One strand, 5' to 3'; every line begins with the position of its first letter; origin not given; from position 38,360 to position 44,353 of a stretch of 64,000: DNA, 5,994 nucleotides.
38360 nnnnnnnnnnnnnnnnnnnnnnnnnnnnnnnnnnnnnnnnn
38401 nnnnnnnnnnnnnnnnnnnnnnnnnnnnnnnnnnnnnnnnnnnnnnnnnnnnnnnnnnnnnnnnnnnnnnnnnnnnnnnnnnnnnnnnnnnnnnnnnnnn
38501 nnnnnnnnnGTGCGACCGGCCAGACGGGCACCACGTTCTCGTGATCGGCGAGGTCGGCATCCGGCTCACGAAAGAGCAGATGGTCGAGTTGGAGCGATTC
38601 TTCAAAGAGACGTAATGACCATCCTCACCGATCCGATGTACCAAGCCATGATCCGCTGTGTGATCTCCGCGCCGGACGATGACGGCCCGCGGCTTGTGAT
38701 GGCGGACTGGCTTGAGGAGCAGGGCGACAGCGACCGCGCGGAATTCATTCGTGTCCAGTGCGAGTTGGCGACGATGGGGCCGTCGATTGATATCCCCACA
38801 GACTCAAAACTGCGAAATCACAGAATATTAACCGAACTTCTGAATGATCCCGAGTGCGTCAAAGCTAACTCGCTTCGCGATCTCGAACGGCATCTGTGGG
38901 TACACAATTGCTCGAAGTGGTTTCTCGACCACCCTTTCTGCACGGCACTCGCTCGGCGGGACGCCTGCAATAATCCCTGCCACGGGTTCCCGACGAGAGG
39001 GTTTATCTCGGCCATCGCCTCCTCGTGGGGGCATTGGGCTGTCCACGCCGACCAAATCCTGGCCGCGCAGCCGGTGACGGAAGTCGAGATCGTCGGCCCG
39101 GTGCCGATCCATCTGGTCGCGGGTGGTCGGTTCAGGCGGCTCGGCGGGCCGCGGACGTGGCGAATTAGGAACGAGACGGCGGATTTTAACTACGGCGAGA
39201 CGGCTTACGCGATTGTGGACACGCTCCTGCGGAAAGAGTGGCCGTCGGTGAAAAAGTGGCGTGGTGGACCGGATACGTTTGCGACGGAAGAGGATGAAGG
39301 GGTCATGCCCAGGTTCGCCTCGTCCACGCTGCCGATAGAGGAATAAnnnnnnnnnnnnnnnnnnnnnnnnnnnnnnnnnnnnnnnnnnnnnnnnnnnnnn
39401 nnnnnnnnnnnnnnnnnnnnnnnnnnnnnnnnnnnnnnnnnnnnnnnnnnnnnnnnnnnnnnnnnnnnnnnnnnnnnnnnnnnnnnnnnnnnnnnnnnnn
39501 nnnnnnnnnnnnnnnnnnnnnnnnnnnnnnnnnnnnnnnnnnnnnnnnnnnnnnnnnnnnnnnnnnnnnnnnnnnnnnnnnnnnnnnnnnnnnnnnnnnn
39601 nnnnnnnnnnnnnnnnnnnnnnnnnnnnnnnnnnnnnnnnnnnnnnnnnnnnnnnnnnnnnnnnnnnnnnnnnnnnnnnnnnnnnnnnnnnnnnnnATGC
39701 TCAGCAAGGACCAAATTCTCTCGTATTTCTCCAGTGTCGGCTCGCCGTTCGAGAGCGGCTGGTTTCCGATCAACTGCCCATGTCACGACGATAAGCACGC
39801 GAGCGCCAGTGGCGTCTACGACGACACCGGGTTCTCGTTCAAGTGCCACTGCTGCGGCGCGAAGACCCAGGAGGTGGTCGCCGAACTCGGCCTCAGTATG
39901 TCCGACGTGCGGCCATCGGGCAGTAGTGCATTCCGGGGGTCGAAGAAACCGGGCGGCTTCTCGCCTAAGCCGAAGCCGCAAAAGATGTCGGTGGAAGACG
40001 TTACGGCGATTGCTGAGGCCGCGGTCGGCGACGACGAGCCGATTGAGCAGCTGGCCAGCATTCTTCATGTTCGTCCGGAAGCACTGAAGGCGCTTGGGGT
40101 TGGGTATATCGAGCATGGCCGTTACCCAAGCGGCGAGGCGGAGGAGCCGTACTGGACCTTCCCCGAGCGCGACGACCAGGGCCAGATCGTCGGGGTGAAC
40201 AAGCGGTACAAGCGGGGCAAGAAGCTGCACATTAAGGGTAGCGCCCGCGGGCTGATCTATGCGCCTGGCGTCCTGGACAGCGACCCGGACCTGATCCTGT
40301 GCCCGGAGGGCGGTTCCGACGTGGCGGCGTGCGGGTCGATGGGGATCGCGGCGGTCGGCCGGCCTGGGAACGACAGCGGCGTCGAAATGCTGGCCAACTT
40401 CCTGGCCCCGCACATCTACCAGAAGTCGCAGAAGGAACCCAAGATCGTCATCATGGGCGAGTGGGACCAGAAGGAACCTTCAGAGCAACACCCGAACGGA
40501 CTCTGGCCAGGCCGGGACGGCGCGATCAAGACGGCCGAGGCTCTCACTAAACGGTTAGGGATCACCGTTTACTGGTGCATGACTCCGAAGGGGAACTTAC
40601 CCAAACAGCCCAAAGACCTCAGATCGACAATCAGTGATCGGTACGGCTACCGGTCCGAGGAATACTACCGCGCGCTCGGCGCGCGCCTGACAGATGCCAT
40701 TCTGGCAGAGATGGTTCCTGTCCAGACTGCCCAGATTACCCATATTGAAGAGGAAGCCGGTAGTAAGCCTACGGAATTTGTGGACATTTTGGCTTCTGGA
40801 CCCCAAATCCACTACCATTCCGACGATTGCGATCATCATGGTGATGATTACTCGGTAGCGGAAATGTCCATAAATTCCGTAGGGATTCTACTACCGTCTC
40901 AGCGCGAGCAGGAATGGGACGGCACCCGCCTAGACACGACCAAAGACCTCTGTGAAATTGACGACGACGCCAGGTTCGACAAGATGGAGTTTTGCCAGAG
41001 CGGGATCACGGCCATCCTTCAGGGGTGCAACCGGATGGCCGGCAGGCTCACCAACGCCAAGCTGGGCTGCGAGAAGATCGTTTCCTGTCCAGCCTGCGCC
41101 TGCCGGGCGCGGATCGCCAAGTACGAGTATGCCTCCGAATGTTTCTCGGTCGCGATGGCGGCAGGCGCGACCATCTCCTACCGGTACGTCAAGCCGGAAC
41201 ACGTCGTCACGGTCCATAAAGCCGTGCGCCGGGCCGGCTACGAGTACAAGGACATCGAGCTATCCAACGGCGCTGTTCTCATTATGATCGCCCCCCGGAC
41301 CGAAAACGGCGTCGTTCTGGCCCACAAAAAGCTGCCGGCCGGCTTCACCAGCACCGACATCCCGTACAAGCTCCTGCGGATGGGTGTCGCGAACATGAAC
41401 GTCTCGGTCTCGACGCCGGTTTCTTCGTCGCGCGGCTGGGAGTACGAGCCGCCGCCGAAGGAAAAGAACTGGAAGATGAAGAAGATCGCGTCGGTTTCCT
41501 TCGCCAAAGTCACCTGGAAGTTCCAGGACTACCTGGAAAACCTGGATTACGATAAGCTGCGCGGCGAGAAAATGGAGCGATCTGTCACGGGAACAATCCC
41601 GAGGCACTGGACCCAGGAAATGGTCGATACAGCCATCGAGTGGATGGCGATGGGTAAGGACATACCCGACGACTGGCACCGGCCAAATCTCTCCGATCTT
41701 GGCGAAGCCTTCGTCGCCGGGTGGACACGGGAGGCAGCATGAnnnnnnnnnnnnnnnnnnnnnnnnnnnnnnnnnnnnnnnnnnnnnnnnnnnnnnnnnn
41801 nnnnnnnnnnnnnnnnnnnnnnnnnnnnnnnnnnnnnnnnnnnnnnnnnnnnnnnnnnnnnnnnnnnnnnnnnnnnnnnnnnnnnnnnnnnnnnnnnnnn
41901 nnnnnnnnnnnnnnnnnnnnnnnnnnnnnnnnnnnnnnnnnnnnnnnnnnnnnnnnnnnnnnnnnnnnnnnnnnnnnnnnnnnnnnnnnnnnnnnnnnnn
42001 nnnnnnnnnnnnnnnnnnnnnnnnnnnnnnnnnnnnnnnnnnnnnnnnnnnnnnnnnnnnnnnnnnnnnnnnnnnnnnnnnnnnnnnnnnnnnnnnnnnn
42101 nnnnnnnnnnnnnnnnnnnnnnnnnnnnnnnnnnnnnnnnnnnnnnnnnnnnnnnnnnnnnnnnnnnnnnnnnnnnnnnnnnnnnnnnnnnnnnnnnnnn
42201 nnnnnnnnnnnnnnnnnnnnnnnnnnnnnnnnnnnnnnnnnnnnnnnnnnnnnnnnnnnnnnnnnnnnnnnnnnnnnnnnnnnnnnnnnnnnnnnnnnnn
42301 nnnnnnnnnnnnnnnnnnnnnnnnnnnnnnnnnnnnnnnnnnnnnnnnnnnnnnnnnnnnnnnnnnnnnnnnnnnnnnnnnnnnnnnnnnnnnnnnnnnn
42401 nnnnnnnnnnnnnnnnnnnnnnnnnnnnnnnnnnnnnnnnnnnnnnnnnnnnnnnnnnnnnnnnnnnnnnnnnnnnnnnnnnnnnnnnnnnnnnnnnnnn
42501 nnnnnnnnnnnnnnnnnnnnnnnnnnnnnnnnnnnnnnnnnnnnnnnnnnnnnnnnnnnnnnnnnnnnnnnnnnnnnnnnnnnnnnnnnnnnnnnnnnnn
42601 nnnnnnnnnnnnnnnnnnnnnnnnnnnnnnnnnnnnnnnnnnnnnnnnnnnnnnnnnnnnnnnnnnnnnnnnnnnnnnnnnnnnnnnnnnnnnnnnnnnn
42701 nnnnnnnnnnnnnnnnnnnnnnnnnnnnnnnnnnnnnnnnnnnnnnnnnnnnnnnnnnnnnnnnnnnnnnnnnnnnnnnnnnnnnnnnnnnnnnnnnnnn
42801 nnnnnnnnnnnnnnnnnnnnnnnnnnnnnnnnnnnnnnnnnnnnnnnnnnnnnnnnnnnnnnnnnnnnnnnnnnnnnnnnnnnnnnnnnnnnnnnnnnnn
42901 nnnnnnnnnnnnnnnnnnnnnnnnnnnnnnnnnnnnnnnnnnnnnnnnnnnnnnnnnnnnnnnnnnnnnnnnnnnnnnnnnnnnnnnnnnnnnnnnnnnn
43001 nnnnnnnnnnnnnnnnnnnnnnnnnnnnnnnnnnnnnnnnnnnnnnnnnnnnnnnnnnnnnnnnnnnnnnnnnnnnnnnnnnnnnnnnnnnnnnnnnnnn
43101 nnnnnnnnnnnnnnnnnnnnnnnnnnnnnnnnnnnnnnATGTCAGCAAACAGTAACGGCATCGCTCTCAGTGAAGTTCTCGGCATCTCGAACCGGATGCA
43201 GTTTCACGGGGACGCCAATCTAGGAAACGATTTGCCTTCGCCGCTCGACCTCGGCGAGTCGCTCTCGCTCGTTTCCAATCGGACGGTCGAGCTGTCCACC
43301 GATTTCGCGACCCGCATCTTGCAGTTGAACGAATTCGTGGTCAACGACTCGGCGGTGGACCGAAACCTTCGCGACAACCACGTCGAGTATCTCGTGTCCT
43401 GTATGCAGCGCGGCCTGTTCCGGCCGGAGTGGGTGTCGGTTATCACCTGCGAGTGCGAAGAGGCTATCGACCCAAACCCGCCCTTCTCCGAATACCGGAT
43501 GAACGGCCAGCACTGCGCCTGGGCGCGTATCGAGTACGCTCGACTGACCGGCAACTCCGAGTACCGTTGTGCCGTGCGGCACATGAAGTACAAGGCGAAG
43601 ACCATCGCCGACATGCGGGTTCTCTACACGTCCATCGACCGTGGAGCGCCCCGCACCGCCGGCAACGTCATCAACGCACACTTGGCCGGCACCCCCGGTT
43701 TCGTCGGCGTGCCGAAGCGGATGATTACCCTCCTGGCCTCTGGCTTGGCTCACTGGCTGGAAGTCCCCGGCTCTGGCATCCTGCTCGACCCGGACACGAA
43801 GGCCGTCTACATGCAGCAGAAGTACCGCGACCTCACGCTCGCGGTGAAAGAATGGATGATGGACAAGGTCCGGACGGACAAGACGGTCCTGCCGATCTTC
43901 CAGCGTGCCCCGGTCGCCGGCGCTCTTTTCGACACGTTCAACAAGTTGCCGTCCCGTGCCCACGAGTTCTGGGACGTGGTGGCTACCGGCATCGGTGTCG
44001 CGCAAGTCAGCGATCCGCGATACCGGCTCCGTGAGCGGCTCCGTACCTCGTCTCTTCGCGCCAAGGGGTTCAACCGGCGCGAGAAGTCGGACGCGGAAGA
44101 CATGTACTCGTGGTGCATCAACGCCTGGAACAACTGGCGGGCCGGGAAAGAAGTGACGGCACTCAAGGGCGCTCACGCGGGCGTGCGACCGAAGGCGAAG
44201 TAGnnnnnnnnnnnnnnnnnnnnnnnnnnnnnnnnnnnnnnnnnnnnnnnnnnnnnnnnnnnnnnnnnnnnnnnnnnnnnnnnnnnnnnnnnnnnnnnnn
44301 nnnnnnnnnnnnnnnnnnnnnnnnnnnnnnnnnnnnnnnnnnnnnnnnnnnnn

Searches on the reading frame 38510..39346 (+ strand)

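Call 33: search_protein_families(library=ncbifam, proteins=[window:38510-39346:+], max_evalue=0.01)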
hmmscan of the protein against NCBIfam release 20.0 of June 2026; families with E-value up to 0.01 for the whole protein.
window:38510-39346:+ (278 aa): 1 family
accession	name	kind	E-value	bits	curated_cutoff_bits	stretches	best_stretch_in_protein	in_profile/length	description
TIGR02996.1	rpt_mate_G_obs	domain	6.1e-20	70.7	29.05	1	45-87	3-45/45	TIGR02996 domain-containing protein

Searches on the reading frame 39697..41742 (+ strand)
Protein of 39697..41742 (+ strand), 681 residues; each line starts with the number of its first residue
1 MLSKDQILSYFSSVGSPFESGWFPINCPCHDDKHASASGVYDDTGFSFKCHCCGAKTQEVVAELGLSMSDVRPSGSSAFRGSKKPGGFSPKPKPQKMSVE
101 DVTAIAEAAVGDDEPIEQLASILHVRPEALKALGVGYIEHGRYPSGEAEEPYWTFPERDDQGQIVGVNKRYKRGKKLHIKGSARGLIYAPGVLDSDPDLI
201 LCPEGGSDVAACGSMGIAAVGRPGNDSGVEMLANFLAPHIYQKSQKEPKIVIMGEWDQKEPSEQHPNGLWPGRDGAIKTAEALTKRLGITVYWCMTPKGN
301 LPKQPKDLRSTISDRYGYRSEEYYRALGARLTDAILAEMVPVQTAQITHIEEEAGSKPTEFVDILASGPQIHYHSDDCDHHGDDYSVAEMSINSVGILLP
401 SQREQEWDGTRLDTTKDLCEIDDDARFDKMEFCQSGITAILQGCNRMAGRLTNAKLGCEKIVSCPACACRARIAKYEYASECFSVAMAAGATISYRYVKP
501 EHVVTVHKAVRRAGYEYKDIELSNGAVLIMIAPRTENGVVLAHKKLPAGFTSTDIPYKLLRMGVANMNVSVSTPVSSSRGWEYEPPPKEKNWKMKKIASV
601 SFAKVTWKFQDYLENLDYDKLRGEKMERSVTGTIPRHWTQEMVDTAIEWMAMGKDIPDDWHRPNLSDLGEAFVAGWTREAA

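Call 10: search_protein_families(library=pfam, proteins=[window:39697-41742:+], max_evalue=0.01)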
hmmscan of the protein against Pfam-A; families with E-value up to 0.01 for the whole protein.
window:39697-41742:+ (681 aa): 0 families

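Call 11: search_protein_families(library=phrogs, proteins=[window:39697-41742:+], max_evalue=0.01)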
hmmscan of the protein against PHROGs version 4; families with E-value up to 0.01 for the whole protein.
window:39697-41742:+ (681 aa): 4 families
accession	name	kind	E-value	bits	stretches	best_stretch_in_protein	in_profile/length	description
phrog_360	-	DNA, RNA and nucleotide metabolism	1.3e-05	26.3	1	10-56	15-61/133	DNA primase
phrog_47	-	DNA, RNA and nucleotide metabolism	2e-05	24.3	1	2-56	26-85/947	DNA primase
phrog_239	-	DNA, RNA and nucleotide metabolism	0.0011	18.9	1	22-178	38-170/801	DNA primase/helicase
phrog_6088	-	DNA, RNA and nucleotide metabolism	0.007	15.8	0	7-71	7-70/772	DNA primase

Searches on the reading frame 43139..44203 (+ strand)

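Call 10: search_protein_families(library=pfam, proteins=[window:43139-44203:+], max_evalue=0.01)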
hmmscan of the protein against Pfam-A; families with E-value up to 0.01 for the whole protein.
window:43139-44203:+ (354 aa): 0 families

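Call 11: search_protein_families(library=phrogs, proteins=[window:43139-44203:+], max_evalue=0.01)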
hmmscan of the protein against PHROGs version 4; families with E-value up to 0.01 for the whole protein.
window:43139-44203:+ (354 aa): 1 family
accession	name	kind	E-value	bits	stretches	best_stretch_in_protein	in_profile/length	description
phrog_5931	-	unknown function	1.5e-12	48.6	1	164-348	96-267/282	-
